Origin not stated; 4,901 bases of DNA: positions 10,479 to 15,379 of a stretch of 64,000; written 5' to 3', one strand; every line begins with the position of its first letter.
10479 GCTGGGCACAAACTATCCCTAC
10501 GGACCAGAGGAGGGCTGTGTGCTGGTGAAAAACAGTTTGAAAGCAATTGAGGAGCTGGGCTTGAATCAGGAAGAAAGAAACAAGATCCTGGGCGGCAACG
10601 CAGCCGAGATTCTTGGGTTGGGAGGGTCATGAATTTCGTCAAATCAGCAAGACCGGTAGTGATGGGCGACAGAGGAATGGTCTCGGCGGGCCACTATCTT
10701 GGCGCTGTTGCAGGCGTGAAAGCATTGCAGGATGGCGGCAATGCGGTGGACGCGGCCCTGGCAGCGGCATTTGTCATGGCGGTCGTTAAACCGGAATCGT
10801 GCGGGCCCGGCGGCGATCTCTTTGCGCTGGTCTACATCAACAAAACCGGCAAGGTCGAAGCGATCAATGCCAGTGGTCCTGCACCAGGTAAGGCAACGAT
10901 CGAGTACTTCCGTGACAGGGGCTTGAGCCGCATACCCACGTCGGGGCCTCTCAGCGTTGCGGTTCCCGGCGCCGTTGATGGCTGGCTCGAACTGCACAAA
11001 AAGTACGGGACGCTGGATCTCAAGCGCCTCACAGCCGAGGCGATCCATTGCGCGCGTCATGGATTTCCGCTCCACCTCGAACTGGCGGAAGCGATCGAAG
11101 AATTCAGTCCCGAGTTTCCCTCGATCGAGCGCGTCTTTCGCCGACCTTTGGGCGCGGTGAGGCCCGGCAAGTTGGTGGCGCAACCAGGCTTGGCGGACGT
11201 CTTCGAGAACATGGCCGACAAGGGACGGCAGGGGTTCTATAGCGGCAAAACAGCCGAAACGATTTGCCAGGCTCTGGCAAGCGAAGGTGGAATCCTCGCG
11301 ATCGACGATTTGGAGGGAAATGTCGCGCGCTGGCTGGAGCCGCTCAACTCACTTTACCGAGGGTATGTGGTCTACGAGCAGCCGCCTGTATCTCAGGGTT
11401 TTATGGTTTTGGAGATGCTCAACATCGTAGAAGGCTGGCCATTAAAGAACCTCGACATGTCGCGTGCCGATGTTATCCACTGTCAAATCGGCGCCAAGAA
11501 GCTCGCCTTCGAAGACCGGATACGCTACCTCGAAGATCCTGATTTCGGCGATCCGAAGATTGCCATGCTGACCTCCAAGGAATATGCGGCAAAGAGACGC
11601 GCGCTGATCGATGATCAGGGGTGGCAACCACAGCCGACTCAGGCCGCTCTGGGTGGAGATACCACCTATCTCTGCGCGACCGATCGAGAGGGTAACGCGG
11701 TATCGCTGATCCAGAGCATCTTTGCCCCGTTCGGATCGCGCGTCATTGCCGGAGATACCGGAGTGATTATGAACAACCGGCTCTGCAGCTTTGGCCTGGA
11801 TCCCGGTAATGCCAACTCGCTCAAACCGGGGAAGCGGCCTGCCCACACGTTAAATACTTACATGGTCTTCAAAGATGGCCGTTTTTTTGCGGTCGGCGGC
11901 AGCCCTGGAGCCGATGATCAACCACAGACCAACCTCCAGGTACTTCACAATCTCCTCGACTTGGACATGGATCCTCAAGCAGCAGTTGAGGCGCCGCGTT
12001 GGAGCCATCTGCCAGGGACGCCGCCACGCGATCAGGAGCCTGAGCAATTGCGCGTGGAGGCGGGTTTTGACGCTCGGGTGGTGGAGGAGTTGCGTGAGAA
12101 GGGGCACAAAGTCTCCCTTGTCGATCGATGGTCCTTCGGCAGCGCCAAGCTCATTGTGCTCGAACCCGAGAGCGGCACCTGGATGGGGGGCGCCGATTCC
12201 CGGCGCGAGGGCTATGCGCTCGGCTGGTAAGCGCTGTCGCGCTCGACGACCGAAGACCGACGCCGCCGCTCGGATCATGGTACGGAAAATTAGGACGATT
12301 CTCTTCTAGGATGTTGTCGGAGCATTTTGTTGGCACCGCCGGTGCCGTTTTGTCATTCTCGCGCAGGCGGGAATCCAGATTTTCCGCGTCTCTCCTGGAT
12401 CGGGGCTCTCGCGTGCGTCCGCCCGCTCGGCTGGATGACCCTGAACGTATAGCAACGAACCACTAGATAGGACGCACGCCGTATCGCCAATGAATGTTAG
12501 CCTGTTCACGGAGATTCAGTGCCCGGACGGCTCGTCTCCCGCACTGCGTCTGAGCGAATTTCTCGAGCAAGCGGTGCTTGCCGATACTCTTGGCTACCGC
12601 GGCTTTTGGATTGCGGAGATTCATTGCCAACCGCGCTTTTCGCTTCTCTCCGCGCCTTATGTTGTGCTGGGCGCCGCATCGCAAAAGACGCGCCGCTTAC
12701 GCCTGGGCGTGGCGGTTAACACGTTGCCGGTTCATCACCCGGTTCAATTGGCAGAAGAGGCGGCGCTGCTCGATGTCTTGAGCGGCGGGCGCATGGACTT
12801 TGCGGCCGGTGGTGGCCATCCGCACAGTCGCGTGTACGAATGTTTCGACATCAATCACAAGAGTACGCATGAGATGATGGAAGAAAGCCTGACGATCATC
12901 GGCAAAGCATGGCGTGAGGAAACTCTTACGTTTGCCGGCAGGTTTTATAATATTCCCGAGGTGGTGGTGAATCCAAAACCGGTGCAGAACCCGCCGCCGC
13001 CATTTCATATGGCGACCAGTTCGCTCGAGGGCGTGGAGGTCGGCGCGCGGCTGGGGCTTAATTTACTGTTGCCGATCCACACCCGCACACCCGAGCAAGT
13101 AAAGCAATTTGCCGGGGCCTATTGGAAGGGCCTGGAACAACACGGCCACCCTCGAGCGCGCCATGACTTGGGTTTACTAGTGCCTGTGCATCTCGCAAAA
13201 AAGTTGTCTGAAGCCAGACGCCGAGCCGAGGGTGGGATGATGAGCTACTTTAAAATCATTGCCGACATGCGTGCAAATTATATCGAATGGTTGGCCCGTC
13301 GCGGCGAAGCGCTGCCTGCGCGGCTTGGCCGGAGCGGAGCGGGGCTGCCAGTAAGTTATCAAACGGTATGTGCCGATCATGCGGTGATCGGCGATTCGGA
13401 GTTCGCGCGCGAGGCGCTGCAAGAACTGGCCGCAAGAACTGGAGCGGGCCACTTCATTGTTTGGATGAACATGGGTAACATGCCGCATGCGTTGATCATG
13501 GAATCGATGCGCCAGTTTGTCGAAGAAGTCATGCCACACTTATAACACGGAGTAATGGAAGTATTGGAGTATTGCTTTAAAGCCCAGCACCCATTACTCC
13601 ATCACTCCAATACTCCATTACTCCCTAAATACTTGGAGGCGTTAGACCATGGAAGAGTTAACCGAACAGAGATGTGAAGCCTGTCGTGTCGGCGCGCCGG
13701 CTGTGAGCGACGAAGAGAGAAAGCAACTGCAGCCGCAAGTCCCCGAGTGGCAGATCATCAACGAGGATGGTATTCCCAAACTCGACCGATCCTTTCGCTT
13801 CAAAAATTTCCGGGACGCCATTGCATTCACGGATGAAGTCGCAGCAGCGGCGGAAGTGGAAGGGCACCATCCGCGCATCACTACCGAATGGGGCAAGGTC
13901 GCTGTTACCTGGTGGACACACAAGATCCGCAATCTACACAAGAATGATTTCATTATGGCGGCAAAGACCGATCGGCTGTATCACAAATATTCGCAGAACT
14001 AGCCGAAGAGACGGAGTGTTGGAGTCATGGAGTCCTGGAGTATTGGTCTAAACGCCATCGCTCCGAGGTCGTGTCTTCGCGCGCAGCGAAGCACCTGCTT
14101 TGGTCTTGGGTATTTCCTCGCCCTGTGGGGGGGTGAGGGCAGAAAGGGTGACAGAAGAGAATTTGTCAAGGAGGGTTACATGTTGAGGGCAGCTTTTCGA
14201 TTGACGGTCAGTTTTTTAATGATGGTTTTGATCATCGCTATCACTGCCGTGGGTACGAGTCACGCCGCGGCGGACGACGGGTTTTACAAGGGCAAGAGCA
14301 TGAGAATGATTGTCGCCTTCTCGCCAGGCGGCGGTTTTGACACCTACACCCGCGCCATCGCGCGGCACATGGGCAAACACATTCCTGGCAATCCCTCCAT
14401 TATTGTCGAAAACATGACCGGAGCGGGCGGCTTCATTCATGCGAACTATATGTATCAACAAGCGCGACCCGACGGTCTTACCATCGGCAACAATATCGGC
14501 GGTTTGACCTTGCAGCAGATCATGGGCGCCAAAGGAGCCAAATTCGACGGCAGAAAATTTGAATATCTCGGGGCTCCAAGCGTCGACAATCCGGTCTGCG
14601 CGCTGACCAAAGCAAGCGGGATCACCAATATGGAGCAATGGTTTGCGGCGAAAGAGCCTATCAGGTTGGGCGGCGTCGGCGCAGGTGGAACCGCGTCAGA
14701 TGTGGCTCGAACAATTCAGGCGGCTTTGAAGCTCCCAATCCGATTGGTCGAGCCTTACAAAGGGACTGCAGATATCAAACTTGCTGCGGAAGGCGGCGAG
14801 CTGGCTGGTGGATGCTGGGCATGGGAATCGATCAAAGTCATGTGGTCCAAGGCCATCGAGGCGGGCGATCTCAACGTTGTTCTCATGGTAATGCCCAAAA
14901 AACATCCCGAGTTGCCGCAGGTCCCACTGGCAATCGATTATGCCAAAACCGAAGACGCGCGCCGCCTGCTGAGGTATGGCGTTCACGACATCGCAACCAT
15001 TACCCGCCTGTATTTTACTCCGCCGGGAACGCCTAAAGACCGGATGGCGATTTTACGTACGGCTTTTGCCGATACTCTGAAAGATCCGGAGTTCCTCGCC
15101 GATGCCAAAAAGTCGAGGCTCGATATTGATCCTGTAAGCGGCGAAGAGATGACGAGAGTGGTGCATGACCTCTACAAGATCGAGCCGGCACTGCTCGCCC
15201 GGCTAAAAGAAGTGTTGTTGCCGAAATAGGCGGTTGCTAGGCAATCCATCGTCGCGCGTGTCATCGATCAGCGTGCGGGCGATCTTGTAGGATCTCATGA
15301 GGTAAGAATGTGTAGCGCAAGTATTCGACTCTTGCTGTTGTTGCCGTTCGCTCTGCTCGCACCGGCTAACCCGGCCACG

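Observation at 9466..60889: One architecture, many alphabets: hairpins whose arms are tandem 6-9-nt units occupy most gene junctions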

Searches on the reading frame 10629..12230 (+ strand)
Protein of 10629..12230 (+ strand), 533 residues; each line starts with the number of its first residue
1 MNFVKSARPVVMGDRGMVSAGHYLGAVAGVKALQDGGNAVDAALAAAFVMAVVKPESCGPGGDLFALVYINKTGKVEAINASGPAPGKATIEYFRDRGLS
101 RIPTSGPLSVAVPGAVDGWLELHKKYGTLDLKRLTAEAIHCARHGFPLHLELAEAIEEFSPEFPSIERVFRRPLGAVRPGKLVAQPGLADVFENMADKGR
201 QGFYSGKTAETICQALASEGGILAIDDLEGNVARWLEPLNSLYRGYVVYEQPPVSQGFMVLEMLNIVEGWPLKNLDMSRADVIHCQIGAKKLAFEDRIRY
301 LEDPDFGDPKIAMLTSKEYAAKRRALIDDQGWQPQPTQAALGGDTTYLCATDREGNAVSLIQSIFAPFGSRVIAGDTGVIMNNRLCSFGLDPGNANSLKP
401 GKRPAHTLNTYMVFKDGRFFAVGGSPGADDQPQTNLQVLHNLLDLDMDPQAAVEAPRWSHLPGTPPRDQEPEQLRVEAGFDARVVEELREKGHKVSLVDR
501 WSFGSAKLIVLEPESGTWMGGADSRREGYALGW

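Call 20: search_protein_families(library=pfam, proteins=[window:10629-12230:+])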
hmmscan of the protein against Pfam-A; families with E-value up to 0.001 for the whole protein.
window:10629-12230:+ (533 aa): 1 family
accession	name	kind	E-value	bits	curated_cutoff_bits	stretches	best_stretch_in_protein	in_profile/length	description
PF01019.26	G_glu_transpept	-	9.1e-143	477.2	27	1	31-528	2-512/512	Gamma-glutamyltranspeptidase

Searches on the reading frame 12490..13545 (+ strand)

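Call 20: search_protein_families(library=pfam, proteins=[window:12490-13545:+])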
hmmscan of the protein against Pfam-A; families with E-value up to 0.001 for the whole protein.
window:12490-13545:+ (351 aa): 1 family
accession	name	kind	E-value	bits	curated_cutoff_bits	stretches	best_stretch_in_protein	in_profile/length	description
PF00296.26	Bac_luciferase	-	1.1e-55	189.7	27.9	1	1-319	1-312/314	Luciferase-like monooxygenase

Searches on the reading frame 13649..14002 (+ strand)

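Call 20: search_protein_families(library=pfam, proteins=[window:13649-14002:+])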
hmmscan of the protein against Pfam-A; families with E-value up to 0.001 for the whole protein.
window:13649-14002:+ (117 aa): 1 family
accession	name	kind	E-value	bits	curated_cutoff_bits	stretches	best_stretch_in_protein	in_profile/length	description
PF01329.24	Pterin_4a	-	9.1e-30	103.1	26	1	19-110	3-91/91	Pterin 4 alpha carbinolamine dehydratase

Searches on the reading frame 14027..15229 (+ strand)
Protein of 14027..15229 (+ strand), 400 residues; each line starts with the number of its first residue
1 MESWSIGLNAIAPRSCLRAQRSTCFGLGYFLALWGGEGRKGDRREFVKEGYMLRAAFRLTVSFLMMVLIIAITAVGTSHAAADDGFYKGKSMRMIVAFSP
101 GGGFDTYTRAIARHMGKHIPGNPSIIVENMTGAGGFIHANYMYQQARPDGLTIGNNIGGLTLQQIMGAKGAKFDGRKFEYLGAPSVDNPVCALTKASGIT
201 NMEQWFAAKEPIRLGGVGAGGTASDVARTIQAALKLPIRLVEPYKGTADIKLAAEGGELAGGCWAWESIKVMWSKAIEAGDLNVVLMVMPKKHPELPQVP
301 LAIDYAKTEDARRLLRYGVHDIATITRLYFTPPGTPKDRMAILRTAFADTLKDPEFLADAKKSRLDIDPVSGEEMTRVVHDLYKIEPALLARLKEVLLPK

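Call 20: search_protein_families(library=pfam, proteins=[window:14027-15229:+])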
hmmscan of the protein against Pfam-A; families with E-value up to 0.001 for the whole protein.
window:14027-15229:+ (400 aa): 1 family
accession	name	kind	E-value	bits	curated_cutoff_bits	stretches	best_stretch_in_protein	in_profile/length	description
PF03401.19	TctC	-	3.8e-11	43.5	27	1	109-386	3-265/274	Tripartite tricarboxylate transporter family receptor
